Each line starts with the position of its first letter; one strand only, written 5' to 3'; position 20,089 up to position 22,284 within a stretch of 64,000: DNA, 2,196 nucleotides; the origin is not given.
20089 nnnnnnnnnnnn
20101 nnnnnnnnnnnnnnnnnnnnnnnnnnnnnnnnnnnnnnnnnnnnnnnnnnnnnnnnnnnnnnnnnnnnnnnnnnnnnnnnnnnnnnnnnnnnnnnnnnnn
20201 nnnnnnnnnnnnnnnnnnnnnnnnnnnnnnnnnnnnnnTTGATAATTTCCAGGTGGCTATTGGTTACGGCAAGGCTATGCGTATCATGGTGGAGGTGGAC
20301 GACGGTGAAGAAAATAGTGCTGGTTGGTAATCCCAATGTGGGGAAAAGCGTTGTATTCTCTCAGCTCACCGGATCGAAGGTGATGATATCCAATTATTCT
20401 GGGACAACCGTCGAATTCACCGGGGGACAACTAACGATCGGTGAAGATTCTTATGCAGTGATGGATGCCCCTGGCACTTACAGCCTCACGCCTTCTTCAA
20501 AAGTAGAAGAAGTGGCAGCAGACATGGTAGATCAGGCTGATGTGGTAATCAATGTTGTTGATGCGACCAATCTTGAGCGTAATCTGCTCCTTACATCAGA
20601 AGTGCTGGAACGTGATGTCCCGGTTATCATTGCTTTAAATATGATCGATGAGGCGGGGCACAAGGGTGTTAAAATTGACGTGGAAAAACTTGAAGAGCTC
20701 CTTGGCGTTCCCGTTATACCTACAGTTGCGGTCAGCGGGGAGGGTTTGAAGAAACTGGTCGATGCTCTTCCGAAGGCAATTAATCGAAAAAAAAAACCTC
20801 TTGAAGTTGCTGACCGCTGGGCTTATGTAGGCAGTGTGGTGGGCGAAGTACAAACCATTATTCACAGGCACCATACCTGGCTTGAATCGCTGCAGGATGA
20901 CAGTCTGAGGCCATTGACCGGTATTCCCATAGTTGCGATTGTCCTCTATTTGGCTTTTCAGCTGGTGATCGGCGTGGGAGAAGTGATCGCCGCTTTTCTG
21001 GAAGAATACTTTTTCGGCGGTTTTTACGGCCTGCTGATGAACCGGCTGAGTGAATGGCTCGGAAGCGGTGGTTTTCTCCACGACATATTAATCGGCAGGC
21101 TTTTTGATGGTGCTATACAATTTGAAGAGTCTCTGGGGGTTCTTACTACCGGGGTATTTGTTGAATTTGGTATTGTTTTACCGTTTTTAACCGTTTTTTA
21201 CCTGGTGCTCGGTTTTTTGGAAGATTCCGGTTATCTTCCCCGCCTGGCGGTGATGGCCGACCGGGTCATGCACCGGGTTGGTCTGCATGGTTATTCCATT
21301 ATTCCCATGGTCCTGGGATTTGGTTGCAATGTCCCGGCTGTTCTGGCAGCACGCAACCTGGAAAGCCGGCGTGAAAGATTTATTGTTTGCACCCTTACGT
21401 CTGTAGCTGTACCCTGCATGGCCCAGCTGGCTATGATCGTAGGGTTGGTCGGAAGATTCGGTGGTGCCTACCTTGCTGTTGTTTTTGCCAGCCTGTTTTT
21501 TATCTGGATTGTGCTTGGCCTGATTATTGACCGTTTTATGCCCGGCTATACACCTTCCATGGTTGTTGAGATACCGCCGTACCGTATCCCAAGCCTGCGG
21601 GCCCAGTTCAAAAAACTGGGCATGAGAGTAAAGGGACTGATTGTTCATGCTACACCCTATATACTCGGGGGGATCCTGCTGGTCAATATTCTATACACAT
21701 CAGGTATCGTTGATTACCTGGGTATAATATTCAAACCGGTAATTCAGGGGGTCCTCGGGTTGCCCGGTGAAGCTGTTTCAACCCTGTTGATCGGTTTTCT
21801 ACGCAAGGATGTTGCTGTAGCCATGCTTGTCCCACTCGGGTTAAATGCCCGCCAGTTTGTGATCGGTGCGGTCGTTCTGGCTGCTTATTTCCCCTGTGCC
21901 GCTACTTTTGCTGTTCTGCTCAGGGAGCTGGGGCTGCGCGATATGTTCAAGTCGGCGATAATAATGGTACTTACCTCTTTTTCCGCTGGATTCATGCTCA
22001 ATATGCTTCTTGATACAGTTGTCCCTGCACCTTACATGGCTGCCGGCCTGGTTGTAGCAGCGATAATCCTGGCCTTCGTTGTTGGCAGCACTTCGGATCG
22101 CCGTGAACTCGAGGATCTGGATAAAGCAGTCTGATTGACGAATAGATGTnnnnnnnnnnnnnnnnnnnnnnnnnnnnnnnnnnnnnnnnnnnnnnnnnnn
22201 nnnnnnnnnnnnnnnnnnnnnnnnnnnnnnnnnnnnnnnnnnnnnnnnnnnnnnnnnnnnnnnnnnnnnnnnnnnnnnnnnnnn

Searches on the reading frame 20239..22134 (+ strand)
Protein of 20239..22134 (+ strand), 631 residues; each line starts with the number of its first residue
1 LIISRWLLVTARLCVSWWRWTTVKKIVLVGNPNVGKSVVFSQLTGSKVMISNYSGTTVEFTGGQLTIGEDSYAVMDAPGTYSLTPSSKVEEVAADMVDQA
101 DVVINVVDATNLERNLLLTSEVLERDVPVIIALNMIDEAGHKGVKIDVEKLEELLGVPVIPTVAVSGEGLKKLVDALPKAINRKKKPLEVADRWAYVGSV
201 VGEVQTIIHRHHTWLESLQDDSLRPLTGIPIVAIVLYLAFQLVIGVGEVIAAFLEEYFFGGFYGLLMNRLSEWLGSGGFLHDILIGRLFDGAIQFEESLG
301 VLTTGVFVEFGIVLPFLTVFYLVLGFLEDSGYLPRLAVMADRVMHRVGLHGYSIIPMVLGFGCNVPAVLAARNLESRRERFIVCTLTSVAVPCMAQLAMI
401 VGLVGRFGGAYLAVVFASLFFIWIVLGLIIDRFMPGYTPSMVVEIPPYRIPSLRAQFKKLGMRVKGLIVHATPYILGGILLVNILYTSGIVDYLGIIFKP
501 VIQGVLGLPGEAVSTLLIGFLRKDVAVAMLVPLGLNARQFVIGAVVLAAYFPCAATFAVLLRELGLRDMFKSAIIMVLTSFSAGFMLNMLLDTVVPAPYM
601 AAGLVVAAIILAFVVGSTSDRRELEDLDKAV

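Call 13: search_protein_families(library=pfam, proteins=[window:20239-22134:+], max_evalue=0.001)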
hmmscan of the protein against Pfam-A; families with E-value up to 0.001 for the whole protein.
window:20239-22134:+ (631 aa): 6 families
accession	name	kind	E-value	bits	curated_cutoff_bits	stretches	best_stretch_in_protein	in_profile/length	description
PF02421.24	FeoB_N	-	3.8e-54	182.9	27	1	25-176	2-155/156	Ferrous iron transport protein B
PF07670.19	Gate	-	8.4e-31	107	29.6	2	313-406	4-103/104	Nucleoside recognition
PF01926.29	MMR_HSR1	-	2e-18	67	21.9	1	25-134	1-112/113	50S ribosome-binding GTPase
PF07664.17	FeoB_C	-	1.1e-07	31.9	26.6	1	416-462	5-53/54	Ferrous iron transport protein B C terminus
PF00009.33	GTP_EFTU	-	7.6e-06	26.1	26.5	1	54-180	53-185/188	Elongation factor Tu GTP binding domain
PF09439.16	SRPRB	-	0.00044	20.1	25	0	23-124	3-97/178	Signal recognition particle receptor beta subunit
